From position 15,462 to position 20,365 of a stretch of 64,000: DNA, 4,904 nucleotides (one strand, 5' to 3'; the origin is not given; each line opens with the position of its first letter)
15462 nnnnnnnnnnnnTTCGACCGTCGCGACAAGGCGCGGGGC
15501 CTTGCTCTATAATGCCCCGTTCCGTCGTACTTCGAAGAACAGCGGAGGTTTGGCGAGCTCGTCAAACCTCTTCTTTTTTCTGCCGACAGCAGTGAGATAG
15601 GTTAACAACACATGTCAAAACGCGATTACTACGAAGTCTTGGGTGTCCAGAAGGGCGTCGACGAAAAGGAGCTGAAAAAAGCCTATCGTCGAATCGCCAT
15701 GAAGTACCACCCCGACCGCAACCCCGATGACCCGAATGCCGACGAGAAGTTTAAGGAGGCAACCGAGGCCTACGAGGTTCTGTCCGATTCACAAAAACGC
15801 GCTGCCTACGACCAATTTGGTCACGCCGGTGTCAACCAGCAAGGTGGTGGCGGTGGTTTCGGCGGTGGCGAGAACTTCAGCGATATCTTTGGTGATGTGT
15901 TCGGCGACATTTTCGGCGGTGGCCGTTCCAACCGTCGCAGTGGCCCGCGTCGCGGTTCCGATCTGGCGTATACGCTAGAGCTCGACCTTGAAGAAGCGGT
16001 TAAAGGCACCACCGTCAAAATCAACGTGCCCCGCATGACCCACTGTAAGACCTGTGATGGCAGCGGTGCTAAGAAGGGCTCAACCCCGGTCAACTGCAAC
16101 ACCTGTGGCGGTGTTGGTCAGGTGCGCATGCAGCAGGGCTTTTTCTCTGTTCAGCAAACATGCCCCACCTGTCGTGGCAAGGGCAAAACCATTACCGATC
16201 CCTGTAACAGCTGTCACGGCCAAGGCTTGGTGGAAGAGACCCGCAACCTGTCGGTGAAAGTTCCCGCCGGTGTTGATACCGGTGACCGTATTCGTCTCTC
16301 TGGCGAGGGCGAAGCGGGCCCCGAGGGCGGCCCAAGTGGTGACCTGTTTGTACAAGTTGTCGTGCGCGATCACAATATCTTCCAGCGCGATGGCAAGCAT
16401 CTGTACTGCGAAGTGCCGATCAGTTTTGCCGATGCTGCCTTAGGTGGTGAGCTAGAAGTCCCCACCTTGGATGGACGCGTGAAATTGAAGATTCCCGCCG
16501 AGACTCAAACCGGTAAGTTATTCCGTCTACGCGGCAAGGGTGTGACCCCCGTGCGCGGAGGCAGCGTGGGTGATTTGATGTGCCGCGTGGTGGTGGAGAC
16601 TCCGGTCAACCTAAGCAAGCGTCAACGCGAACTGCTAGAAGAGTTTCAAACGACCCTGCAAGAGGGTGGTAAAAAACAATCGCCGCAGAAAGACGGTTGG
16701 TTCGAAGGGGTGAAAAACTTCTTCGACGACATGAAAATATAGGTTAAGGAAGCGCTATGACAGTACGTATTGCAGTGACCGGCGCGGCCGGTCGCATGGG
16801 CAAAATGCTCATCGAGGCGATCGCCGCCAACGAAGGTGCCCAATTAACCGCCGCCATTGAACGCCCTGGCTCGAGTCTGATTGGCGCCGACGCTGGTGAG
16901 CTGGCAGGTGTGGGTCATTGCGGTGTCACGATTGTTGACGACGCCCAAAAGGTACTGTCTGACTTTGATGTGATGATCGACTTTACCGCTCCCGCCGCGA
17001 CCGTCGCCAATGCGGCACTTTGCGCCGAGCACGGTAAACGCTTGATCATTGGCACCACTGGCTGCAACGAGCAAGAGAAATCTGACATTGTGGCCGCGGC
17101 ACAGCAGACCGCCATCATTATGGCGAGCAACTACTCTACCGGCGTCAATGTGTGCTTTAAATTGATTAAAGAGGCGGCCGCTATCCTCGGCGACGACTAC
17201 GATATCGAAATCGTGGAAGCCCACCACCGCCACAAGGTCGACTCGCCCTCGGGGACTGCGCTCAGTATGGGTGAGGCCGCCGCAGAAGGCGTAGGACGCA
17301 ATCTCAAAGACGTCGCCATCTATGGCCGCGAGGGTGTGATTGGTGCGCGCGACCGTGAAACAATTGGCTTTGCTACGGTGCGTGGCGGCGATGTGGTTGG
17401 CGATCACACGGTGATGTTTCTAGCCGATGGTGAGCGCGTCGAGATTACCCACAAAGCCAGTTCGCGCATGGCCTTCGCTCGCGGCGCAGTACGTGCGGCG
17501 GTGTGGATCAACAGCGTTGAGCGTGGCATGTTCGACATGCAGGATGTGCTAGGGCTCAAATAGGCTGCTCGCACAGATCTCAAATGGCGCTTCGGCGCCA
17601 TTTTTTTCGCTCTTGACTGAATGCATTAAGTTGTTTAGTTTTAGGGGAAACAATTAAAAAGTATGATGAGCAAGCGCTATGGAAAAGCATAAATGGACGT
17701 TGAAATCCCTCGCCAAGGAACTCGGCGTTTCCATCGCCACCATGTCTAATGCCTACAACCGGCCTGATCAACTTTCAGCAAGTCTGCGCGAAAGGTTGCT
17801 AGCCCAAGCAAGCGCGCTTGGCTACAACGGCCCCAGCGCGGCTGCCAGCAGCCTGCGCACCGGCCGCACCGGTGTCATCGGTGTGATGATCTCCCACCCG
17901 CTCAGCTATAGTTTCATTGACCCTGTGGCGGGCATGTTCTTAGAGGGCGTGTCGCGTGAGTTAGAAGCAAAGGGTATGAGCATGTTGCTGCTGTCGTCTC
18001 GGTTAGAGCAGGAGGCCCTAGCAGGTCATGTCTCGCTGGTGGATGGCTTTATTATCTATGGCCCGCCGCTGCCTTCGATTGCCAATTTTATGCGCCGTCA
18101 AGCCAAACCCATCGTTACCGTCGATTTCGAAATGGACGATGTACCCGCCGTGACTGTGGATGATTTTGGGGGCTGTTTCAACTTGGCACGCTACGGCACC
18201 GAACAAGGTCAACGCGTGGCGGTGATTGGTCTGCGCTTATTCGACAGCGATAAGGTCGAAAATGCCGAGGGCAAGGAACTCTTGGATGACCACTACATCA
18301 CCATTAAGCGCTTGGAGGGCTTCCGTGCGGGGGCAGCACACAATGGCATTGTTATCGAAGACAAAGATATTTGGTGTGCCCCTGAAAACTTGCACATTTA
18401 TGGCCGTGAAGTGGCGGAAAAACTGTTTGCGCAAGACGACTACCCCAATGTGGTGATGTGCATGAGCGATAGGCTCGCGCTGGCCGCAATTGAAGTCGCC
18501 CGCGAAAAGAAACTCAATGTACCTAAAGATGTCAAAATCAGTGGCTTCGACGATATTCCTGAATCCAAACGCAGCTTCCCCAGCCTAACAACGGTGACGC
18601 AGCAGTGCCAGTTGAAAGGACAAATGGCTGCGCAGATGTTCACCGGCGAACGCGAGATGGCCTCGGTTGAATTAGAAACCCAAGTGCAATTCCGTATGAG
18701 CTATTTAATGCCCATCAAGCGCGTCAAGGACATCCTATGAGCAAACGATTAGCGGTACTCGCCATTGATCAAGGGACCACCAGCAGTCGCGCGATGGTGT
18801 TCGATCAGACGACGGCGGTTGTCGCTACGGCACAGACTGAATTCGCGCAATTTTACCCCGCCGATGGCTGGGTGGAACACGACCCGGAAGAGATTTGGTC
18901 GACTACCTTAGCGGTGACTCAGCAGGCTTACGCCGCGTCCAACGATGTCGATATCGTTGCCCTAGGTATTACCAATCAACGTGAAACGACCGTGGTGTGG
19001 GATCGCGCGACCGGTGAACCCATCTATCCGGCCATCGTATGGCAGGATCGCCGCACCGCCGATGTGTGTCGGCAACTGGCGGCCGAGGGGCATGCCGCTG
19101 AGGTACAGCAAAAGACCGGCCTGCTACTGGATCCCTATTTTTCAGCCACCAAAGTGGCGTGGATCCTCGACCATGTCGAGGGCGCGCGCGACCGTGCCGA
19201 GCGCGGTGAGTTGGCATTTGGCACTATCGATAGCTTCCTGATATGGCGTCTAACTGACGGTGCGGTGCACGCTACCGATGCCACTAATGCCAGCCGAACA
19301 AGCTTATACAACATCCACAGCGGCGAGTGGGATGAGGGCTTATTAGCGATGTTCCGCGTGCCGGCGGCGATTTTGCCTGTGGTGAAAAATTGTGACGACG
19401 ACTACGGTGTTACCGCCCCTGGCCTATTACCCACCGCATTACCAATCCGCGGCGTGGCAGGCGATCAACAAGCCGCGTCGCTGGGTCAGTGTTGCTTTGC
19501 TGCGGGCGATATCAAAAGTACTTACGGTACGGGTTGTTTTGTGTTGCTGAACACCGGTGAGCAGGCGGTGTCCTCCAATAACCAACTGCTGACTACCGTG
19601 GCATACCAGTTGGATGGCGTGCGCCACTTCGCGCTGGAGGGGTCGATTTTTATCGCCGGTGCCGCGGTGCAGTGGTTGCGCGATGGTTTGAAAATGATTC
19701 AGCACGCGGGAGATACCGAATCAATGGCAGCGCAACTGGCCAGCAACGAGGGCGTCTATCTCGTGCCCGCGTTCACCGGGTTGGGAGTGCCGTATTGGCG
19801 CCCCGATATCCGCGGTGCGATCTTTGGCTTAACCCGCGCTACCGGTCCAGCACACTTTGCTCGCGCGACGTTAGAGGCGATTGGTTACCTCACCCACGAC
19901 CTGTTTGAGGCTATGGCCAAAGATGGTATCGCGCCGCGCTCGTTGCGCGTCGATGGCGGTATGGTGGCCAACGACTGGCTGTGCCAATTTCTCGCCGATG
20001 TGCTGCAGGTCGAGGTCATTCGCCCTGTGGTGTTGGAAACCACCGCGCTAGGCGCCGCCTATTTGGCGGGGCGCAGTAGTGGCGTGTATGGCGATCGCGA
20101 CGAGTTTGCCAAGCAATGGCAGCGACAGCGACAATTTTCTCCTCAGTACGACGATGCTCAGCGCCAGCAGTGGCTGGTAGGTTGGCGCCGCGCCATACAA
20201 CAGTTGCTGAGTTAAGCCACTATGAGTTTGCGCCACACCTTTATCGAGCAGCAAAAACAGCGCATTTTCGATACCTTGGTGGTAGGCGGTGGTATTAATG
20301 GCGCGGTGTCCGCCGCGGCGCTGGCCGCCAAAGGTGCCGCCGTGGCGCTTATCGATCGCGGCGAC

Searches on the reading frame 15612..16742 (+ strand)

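Call 56: search_protein_families(library=pfam, proteins=[window:15612-16742:+], max_evalue=0.00001)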
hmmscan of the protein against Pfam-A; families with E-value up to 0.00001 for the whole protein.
window:15612-16742:+ (376 aa): 3 families
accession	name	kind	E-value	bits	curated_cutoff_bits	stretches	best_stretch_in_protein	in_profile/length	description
PF01556.23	DnaJ_C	-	5.6e-52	176.3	26.6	1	119-331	2-152/152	DnaJ C terminal domain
PF00226.36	DnaJ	-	1.5e-27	95.9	27.8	1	5-67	1-63/63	DnaJ domain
PF00684.25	DnaJ_CXXCXGXG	-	2.2e-16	60.3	32.7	1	145-205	1-65/65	DnaJ central domain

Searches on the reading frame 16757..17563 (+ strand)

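Call 56: search_protein_families(library=pfam, proteins=[window:16757-17563:+], max_evalue=0.00001)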
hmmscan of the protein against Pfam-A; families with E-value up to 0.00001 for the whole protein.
window:16757-17563:+ (268 aa): 2 families
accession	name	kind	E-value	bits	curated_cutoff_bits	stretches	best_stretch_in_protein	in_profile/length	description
PF05173.19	DapB_C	-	2.8e-45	153.7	27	1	129-265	1-121/121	Dihydrodipicolinate reductase, C-terminus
PF01113.26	DapB_N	-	2e-41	141.4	25.6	1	3-126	1-124/124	Dihydrodipicolinate reductase, N-terminus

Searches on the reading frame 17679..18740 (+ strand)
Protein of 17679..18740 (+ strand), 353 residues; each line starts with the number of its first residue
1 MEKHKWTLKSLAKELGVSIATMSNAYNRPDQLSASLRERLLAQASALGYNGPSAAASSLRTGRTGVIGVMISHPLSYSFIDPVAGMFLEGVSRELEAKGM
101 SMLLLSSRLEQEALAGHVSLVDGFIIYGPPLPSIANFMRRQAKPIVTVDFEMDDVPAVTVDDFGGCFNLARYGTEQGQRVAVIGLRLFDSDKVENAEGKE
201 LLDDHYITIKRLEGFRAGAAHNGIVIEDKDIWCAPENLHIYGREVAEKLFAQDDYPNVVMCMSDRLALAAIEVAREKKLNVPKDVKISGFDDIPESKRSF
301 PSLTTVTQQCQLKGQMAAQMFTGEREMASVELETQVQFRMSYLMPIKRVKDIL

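Call 56: search_protein_families(library=pfam, proteins=[window:17679-18740:+], max_evalue=0.00001)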
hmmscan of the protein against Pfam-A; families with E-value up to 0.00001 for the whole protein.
window:17679-18740:+ (353 aa): 2 families
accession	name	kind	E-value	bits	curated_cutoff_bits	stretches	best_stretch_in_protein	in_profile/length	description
PF13377.12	Peripla_BP_3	-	5.8e-16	59.4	26.5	1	206-322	24-142/167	Periplasmic binding protein-like domain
PF00532.27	Peripla_BP_1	-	1.5e-09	38.2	22.2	1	88-323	20-259/281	Periplasmic binding proteins and sugar binding domain of LacI family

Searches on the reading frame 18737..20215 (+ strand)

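Call 56: search_protein_families(library=pfam, proteins=[window:18737-20215:+], max_evalue=0.00001)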
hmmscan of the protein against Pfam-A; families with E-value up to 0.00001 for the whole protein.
window:18737-20215:+ (492 aa): 2 families
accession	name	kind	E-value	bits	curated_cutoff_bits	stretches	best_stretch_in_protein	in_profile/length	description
PF00370.27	FGGY_N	-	3.4e-72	243.4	28.8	1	7-250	2-245/245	FGGY family of carbohydrate kinases, N-terminal domain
PF02782.22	FGGY_C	-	5.7e-43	147.4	27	1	261-446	3-196/198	FGGY family of carbohydrate kinases, C-terminal domain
